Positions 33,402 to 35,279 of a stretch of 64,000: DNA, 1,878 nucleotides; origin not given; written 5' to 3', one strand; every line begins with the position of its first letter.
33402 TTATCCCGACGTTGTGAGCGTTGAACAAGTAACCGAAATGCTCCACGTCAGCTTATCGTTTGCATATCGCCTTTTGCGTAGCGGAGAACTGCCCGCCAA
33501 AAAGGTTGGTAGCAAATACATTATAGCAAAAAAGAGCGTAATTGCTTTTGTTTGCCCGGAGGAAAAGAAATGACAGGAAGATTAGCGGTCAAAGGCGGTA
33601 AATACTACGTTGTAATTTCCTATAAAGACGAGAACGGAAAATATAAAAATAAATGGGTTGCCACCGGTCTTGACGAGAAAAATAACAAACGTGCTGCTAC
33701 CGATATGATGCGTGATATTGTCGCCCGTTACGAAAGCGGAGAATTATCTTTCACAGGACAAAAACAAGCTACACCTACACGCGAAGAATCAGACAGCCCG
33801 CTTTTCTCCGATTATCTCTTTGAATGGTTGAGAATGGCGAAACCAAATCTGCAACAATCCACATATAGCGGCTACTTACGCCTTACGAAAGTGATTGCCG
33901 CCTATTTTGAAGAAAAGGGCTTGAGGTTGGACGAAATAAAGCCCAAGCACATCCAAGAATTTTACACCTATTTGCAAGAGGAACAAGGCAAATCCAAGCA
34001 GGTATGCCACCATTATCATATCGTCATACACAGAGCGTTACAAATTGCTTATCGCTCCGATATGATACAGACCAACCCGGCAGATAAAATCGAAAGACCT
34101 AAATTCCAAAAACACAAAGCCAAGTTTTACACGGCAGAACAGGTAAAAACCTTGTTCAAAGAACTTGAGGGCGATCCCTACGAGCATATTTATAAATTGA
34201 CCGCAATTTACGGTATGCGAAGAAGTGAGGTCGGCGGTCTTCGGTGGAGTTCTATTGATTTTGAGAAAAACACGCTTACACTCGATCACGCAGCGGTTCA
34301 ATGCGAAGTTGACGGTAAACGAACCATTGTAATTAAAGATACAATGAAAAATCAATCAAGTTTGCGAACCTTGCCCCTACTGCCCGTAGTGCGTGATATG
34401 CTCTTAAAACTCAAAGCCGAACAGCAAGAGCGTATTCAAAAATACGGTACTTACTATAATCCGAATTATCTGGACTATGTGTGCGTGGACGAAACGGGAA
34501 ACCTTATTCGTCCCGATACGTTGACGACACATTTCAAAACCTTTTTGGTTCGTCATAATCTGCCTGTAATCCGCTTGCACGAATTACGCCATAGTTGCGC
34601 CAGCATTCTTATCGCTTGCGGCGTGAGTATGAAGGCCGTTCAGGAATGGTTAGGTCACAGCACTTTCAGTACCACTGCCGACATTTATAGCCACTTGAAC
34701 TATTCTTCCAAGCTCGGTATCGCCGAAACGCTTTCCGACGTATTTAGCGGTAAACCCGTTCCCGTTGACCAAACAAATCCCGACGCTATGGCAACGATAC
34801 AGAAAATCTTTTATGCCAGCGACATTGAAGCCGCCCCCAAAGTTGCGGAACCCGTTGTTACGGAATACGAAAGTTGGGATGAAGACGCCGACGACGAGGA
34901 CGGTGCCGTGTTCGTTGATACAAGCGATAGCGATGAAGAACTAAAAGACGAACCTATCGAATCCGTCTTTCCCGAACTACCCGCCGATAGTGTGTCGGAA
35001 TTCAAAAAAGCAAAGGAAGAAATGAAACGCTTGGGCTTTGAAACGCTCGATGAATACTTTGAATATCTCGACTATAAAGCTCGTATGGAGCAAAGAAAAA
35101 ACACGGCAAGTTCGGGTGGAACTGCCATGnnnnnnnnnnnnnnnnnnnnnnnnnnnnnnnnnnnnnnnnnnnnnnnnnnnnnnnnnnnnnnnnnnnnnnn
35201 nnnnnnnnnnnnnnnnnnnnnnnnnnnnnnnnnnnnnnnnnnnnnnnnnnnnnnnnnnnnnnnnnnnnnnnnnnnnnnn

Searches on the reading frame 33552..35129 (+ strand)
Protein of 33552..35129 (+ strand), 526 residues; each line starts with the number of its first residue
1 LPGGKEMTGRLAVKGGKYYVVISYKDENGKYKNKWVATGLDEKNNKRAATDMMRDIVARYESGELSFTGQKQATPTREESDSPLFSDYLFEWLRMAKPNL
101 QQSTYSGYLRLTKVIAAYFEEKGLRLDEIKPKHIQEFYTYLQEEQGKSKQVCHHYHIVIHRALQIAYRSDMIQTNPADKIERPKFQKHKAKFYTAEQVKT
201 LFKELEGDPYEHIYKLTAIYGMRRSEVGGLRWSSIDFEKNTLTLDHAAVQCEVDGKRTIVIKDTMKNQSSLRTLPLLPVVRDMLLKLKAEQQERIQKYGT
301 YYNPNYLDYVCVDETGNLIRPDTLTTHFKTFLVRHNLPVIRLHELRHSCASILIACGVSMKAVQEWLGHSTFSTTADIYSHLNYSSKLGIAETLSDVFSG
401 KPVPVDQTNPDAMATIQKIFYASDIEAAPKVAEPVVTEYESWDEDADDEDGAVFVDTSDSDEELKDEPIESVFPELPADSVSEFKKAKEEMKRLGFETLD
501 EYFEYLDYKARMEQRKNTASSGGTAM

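Call 70: search_protein_families(library=pfam, proteins=[window:33552-35129:+], max_evalue=0.001)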
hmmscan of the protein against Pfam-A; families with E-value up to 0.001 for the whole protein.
window:33552-35129:+ (526 aa): 3 families
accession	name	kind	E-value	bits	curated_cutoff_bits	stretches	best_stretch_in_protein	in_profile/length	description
PF00589.27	Phage_integrase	-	7.4e-21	75.1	27.1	1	192-384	2-170/172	Phage integrase family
PF13102.12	Phage_int_SAM_5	-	7.6e-10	39.5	22.3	1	85-180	2-98/98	Phage integrase SAM-like domain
PF14659.12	Phage_int_SAM_3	-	8.3e-09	36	22.6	1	85-141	2-57/58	Phage integrase, N-terminal SAM-like domain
